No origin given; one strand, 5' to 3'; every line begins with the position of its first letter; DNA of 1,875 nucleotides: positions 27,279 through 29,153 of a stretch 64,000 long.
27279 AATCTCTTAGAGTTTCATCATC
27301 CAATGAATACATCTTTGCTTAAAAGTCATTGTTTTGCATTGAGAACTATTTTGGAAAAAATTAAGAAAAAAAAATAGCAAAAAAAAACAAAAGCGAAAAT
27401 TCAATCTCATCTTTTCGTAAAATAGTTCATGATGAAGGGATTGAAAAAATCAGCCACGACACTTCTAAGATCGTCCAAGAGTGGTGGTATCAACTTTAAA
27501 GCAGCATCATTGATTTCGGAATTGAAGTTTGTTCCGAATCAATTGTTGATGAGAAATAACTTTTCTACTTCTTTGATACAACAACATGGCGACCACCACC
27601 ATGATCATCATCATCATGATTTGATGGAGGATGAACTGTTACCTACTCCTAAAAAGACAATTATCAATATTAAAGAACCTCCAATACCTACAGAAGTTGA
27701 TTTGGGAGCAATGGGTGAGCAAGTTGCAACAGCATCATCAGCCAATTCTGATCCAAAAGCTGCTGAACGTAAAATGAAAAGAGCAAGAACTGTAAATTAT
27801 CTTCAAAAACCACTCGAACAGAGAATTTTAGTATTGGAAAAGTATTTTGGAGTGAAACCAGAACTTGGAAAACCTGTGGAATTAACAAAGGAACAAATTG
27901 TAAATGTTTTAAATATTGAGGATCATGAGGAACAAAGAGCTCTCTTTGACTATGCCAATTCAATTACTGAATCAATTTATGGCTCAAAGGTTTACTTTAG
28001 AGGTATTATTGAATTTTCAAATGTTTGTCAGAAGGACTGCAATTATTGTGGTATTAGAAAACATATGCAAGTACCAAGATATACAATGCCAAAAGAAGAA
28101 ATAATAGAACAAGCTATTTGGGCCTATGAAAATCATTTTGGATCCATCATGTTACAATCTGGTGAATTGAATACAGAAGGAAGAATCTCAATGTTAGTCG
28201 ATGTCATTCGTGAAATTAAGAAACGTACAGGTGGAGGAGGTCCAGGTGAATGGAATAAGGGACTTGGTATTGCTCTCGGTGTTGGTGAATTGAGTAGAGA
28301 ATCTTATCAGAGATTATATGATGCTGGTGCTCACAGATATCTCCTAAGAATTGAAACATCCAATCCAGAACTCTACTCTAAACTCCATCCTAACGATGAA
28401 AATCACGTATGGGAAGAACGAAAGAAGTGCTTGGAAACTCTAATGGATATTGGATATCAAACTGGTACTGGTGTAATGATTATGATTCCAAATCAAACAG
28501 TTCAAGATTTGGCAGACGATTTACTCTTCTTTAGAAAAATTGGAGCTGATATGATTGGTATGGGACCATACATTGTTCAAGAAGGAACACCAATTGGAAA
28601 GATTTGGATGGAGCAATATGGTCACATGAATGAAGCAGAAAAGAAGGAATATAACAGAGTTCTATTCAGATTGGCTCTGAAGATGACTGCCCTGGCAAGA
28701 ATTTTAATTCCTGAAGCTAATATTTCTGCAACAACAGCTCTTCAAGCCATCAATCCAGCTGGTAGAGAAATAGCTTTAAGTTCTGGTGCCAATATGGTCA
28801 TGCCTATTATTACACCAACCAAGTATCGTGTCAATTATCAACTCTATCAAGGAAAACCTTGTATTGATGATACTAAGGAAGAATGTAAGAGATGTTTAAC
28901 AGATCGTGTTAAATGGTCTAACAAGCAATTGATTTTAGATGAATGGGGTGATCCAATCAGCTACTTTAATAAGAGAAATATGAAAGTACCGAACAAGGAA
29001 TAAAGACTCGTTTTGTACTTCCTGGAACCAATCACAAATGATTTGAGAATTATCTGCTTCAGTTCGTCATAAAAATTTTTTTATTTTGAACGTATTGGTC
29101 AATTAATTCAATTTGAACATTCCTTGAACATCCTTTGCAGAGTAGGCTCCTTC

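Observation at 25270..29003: Head-to-head [FeFe]-hydrogenase maturase pair HydG / HydE with N-terminal targeting-like extensions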

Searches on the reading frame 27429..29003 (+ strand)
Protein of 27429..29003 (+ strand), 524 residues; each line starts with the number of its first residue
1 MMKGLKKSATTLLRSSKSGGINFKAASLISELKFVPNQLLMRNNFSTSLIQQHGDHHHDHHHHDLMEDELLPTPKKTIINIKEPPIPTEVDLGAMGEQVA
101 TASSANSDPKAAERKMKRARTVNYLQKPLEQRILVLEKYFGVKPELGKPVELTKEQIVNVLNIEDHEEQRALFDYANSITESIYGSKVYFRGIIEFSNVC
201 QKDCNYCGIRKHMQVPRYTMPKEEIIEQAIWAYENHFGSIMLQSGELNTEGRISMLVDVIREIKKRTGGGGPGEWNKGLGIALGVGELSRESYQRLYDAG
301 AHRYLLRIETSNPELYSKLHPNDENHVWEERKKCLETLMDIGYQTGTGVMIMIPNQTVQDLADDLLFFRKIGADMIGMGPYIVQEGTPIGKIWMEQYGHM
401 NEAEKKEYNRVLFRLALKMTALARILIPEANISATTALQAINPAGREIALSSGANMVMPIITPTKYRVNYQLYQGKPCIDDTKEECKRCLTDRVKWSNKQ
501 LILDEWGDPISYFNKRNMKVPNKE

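Call 3: search_protein_families(library=ncbifam, proteins=[window:27429-29003:+], max_evalue=0.001)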
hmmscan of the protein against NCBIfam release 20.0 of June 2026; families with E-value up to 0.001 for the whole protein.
window:27429-29003:+ (524 aa): 19 families
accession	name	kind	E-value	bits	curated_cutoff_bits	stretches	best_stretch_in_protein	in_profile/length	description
TIGR03956.1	rSAM_HydE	equivalog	8.3e-88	294.9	254.6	1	148-502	7-334/340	[FeFe] hydrogenase H-cluster radical SAM maturase HydE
TIGR03910.1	pyrrolys_PylB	equivalog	8.2e-30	103.9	348.2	1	150-465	16-304/347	methylornithine synthase PylB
TIGR00433.2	bioB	equivalog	2.3e-21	76.4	225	1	152-458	3-282/307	biotin synthase BioB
TIGR02351.2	thiH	equivalog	2.6e-17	63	380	1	151-343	34-215/364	2-iminoacetate synthase ThiH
TIGR03955.1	rSAM_HydG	equivalog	4.5e-16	58.3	312.15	1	153-383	48-273/470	[FeFe] hydrogenase H-cluster radical SAM maturase HydG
TIGR03551.1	F420_cofH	equivalog_domain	5.6e-12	45.1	374.1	1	153-267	2-116/345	5-amino-6-(D-ribitylamino)uracil--L-tyrosine 4-hydroxyphenyl transferase CofH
TIGR03957.1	rSAM_HmdB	equivalog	2.6e-11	43.3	320.9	1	153-469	2-289/317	5,10-methenyltetrahydromethanopterin hydrogenase cofactor biosynthesis protein HmdB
NF005609.0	PRK07360.1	equivalog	1.4e-09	37.2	426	1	150-267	19-139/374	7,8-didemethyl-8-hydroxy-5-deazariboflavin synthase subunit CofH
TIGR00423.1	TIGR00423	subfamily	7.3e-09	35.3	260.25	1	194-266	9-81/310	CofH family radical SAM protein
TIGR03699.1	menaquin_MqnC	equivalog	1.1e-08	34.3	428.1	1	163-266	11-117/342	cyclic dehypoxanthinyl futalosine synthase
TIGR03700.1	mena_SCO4494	equivalog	2.4e-08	33.3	434.55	1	164-266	20-124/351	aminofutalosine synthase MqnE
NF006687.0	PRK09234.1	equivalog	7.4e-08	31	1018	1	143-267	483-608/849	bifunctional FO biosynthesis protein CofGH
NF006276.0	PRK08444.1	equivalog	1.1e-06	27.9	560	1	171-266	28-125/353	aminofutalosine synthase MqnE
NF004580.0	PRK05926.1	equivalog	2.9e-06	26.8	583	1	150-209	26-87/370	hypothetical protein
NF006308.0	PRK08508.1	equivalog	4.6e-06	26.1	377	1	197-349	14-157/279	biotin synthase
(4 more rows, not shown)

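Call 4: search_protein_families(library=pfam, proteins=[window:27429-29003:+], max_evalue=0.001)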
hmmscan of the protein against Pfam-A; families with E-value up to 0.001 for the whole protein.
window:27429-29003:+ (524 aa): 1 family
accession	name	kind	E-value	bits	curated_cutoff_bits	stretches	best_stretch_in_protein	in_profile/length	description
PF04055.27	Radical_SAM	-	6.2e-18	65.9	29.5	1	194-366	1-164/166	Radical SAM superfamily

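Call 13: find_homologous_proteins(query=window:27429-29003:+, max_evalue=1e-20)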
Query window:27429-29003:+ (524 aa): 8000 proteins with E <= 1e-20 among 8000 candidates; the best 120 are listed.
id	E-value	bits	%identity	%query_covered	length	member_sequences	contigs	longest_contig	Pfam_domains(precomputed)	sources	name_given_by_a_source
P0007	0.0e+0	1205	100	100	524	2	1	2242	PF04055.28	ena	-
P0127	1.3e-265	900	81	92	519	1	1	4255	PF04055.28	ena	-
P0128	2.8e-262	889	74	99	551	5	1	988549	PF04055.28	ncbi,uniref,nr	ncbi:hypothetical protein FDP41_010483 [Naegleria fowleri]|uniref:Radical SAM core domain-containing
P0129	8.9e-218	742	66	95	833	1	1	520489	PF04055.28,PF00378.26,PF16113.11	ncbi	ncbi:hypothetical protein ABK040_006188 [Willaertia magna]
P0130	1.0e-168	580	63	76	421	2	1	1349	PF04055.28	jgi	-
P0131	6.8e-165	568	-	-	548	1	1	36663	PF04055.28,PF06968.19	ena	-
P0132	2.7e-157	542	61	77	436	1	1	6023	PF04055.28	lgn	-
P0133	5.3e-147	509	53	81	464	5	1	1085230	PF04055.28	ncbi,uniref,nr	ncbi:radical SAM domain containing protein [Acanthamoeba castellanii str. Neff]|uniref:Radical SAM d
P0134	4.0e-144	499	55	77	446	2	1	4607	PF04055.28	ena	-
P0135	9.3e-142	491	55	78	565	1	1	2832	PF04055.28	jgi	-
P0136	1.3e-141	491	56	75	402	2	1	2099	PF04055.28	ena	-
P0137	1.8e-135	470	53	77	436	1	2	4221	PF04055.28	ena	-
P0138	4.0e-135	469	52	78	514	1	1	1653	PF04055.28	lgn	-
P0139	5.4e-135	469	55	71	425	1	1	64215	PF04055.28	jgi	jgi:[FeFe] hydrogenase H-cluster radical SAM maturase HydE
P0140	2.5e-134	467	54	76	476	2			PF04055.28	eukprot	eukprot:CAMPEP_0184647032 /NCGR_PEP_ID=MMETSP0308-20130426/3885_1 /TAXON_ID=38269 /ORGANISM="Gloeoch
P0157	6.6e-118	413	50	76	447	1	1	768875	PF04055.28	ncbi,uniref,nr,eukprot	ncbi:FeFe hydrogenase maturase subunit HydE [Porphyridium purpureum]|uniref:FeFe hydrogenase maturas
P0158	5.2e-117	410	49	74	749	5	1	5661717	PF01926.30,PF04055.28,PF00350.30,PF02421.25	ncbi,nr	ncbi:hypothetical protein OEZ86_005171 [Tetradesmus obliquus]|nr:hypothetical protein OEZ86_005171 [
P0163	6.0e-113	396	50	75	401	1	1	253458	PF04055.28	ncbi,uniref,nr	ncbi:hypothetical protein CTAYLR_003956 [Chrysophaeum taylorii]|uniref:Radical SAM core domain-conta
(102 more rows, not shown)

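Call 14: find_encoding_contigs(protein=P0128, flank=10000, max_places=2)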
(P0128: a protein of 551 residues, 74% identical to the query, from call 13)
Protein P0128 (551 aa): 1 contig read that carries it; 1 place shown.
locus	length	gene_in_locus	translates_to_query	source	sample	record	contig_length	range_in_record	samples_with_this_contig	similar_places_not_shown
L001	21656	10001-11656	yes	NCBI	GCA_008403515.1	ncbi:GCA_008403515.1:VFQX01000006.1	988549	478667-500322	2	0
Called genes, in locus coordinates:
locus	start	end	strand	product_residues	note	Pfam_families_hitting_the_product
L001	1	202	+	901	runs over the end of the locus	-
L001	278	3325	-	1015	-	-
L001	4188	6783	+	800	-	PF00406:ADK, PF13207:AAA_17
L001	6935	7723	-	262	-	PF02511:Thy1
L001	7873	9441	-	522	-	PF04055:Radical_SAM, PF06968:BATS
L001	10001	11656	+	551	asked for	PF04055:Radical_SAM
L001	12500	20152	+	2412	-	PF00069:Pkinase, PF07714:PK_Tyr_Ser-Thr, PF14531:Kinase-like (faint), PF14429:DOCK-C2, PF28208:TPR_DOCK9 (weak)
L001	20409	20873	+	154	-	PF00011:HSP20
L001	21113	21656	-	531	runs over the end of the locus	PF00615:RGS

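Call 16: find_encoding_contigs(protein=P0163, flank=6000, max_places=1)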
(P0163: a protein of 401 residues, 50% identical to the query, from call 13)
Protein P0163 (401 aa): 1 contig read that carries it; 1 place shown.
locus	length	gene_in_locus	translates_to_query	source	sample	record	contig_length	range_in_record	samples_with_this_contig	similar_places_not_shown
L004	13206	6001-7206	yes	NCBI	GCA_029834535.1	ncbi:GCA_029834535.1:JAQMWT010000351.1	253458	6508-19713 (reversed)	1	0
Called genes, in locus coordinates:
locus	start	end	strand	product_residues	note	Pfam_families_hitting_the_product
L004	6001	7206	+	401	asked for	PF04055:Radical_SAM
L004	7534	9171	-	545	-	PF04055:Radical_SAM, PF06968:BATS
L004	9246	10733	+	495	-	PF00350:Dynamin_N (weak), PF01926:MMR_HSR1, PF18133:HydF_tetramer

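Call 17: find_encoding_contigs(protein=P0157, flank=6000, max_places=1)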
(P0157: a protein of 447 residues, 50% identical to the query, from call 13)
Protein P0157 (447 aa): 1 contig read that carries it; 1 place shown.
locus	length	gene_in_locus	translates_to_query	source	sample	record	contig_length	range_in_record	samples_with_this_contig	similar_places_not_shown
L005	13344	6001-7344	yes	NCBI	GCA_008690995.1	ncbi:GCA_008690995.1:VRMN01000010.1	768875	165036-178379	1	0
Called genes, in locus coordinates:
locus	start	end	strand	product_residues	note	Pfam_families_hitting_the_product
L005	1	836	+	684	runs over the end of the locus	PF00520:Ion_trans, PF07885:Ion_trans_2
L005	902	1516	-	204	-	PF09748:Med10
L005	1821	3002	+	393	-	PF01073:3Beta_HSD, PF01370:Epimerase, PF07993:NAD_binding_4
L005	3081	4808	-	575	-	PF04055:Radical_SAM, PF06968:BATS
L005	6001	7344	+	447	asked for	PF04055:Radical_SAM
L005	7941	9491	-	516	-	PF03385:STELLO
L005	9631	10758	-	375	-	PF01408:GFO_IDH_MocA, PF02894:GFO_IDH_MocA_C, PF22725:GFO_IDH_MocA_C3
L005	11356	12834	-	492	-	PF16589:BRCT_2 (faint)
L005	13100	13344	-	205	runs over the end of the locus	-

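Call 18: find_encoding_contigs(protein=P0133, flank=6000, max_places=1)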
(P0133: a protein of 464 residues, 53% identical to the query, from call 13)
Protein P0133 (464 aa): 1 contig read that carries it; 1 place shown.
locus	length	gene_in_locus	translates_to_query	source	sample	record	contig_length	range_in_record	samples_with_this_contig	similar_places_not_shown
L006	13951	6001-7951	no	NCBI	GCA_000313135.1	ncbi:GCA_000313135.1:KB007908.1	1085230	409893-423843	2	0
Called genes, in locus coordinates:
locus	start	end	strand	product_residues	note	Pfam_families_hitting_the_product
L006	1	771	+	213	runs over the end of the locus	PF00009:GTP_EFTU (faint), PF00025:Arf, PF00071:Ras, PF08477:Roc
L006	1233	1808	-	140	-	PF02136:NTF2, PF22602:NXF_NTF2 (weak)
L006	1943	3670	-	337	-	PF00571:CBS (weak)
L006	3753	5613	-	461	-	PF00350:Dynamin_N (faint), PF01926:MMR_HSR1, PF02421:FeoB_N (faint), PF18128:HydF_dimer (faint), PF18133:HydF_tetramer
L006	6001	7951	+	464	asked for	PF04055:Radical_SAM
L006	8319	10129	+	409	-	PF05004:IFRD, PF04836:IFRD_C (weak)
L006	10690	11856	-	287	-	PF01764:Lipase_3 (weak)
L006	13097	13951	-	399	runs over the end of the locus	PF05804:KAP (faint), PF04826:Arm_2 (faint), PF24768:ARM_ARMC5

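Call 31: find_encoding_contigs(protein=P0127, flank=6000, max_places=1)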
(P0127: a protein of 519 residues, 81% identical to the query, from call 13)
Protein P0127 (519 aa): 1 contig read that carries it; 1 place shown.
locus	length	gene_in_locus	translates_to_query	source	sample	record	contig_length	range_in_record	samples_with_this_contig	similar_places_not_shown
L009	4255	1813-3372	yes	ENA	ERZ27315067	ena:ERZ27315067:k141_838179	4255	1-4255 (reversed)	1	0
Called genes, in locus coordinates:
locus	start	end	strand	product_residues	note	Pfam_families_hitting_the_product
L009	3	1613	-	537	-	?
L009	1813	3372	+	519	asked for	PF04055:Radical_SAM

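Call 38: find_homologous_proteins(query=L004:9246-10730:+, max_evalue=1e-10)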
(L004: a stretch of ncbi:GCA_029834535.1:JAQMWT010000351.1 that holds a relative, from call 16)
Query L004:9246-10730:+ (495 aa): 1862 proteins with E <= 1e-10 among 8000 candidates; the best 120 are listed.
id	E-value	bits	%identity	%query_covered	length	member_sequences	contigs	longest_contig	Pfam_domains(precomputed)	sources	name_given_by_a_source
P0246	0.0e+0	1126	100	100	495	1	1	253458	PF01926.30,PF00350.30,PF18133.8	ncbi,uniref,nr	ncbi:hypothetical protein CTAYLR_003954 [Chrysophaeum taylorii]|uniref:Uncharacterized protein n=1 T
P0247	4.8e-198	677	64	96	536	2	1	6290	PF01926.30,PF02421.25,PF18133.8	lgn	-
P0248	6.6e-198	677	66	96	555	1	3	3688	PF01926.30,PF18133.8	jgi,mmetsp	mmetsp:Transcript_30129/g.80922 ORF Transcript_30129/g.80922 Transcript_30129/m.80922 type:complete 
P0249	1.4e-176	606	63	93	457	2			PF18128.8,PF01926.30,PF18133.8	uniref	uniref:Uncharacterized protein n=1 Tax=Aureoumbra lagunensis TaxID=44058 RepID=A0A7S3NPP3_9STRA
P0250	7.8e-158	544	54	96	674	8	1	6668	PF01926.30,PF18133.8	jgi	-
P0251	2.4e-144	500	63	77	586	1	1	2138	PF01926.30,PF02421.25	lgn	-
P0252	1.7e-133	464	48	95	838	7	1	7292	PF01926.30,PF04055.28,PF00350.30,PF18133.8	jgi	jgi:GTPase SAR1 family protein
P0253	6.0e-132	459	97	43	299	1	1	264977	PF18133.8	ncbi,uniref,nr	ncbi:hypothetical protein CTAYLR_003852 [Chrysophaeum taylorii]|uniref:Hydrogen maturase F tetrameri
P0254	5.9e-128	446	49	96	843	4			PF01926.30,PF00350.30,PF02421.25,PF18133.8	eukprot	eukprot:jgi/Tetstr1/436239/TSEL_025083.t1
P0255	1.4e-126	441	47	95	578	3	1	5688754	PF18128.8,PF01926.30,PF02421.25,PF18133.8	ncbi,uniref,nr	ncbi:hypothetical protein VaNZ11_002485 [Volvox africanus]|uniref:Uncharacterized protein n=1 Tax=Vo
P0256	1.4e-125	438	46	93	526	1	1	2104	PF01926.30,PF18133.8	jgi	-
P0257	4.3e-125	436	47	95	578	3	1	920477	PF18128.8,PF01926.30,PF02421.25,PF18133.8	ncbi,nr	ncbi:hypothetical protein Vafri_15132 [Volvox africanus]|nr:hypothetical protein Vafri_15132 [Volvox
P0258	4.4e-125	436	49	89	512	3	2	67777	PF01926.30,PF18133.8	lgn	-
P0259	5.2e-118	413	47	95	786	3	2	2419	PF18128.8,PF01926.30,PF04055.28,PF18133.8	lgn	-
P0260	6.4e-116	406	48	88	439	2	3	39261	PF18128.8,PF18133.8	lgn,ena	-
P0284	4.5e-104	367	42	95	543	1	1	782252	PF18128.8,PF01926.30,PF00350.30,PF02421.25,PF18133.8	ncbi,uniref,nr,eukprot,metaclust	ncbi:[Fe] hydrogenase maturation protein [Naegleria gruberi]|uniref:[Fe] hydrogenase maturation prot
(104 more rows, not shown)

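Call 53: search_solved_structures(query=window:27429-29000:+, max_evalue=1e-10, show_alignments=1)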
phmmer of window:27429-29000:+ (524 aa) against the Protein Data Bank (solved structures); distinct sequences matched with E-value up to 1e-10: 10.
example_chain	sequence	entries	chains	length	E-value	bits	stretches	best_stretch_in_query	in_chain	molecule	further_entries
3ciw_A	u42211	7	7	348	6.6e-73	249.2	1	151-499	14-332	FeFe-Hydrogenase maturase | [FeFe] hydrogenase maturase subunit HydE | Biotin synthetase, putative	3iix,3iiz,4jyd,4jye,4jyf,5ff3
3cix_A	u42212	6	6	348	1e-72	248.5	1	151-499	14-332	FeFe-Hydrogenase maturase | [FeFe] hydrogenase maturase subunit HydE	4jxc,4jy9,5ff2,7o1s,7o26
7o1p_A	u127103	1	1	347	1e-72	248.5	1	151-499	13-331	[FeFe] hydrogenase maturase subunit HydE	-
4jy8_A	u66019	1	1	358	1.1e-72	248.4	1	151-499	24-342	FEFE-HYDROGENASE MATURASE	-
5fep_A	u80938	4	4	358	5.3e-70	239.6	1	151-479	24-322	[FeFe] hydrogenase maturase subunit HydE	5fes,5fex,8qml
7o1o_A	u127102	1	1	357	8.1e-70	239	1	151-479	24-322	[FeFe] hydrogenase maturase subunit HydE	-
5few_A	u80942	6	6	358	8.2e-70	239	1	151-479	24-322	[FeFe] hydrogenase maturase subunit HydE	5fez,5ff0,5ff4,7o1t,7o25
8qmk_A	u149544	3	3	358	2.9e-69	237.1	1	151-479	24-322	[FeFe] hydrogenase maturase subunit HydE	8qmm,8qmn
4wcx_A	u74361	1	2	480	3.7e-16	61.9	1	152-384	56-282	Biotin and thiamin synthesis associated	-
3t7v_A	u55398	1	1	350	1.3e-11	46.9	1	142-465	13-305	methylornithine synthase PylB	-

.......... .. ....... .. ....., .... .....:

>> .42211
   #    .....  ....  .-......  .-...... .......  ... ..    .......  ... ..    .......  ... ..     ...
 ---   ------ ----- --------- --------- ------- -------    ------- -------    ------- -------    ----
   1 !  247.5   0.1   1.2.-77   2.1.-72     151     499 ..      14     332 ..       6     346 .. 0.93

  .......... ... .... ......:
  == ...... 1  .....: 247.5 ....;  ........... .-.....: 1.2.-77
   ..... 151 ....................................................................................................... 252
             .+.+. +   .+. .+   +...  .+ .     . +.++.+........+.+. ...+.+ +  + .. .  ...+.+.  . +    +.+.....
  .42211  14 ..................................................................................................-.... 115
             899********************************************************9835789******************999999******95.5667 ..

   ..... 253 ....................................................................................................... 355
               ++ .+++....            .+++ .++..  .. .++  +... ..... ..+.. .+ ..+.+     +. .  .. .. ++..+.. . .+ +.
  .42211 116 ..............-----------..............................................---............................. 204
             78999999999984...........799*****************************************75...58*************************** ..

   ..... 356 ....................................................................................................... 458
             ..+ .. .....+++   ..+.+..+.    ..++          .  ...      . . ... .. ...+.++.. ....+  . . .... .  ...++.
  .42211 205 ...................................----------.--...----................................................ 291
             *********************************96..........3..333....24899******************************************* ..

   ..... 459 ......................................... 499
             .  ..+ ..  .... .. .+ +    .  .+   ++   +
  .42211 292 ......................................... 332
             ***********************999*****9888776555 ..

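Call 55: find_encoding_contigs(protein=P0158, flank=7000, max_places=1)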
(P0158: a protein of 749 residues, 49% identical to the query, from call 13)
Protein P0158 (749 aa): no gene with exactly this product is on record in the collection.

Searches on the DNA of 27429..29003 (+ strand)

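Call 61: search_rna_families(sources=[L001, L008], threshold=gathering)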
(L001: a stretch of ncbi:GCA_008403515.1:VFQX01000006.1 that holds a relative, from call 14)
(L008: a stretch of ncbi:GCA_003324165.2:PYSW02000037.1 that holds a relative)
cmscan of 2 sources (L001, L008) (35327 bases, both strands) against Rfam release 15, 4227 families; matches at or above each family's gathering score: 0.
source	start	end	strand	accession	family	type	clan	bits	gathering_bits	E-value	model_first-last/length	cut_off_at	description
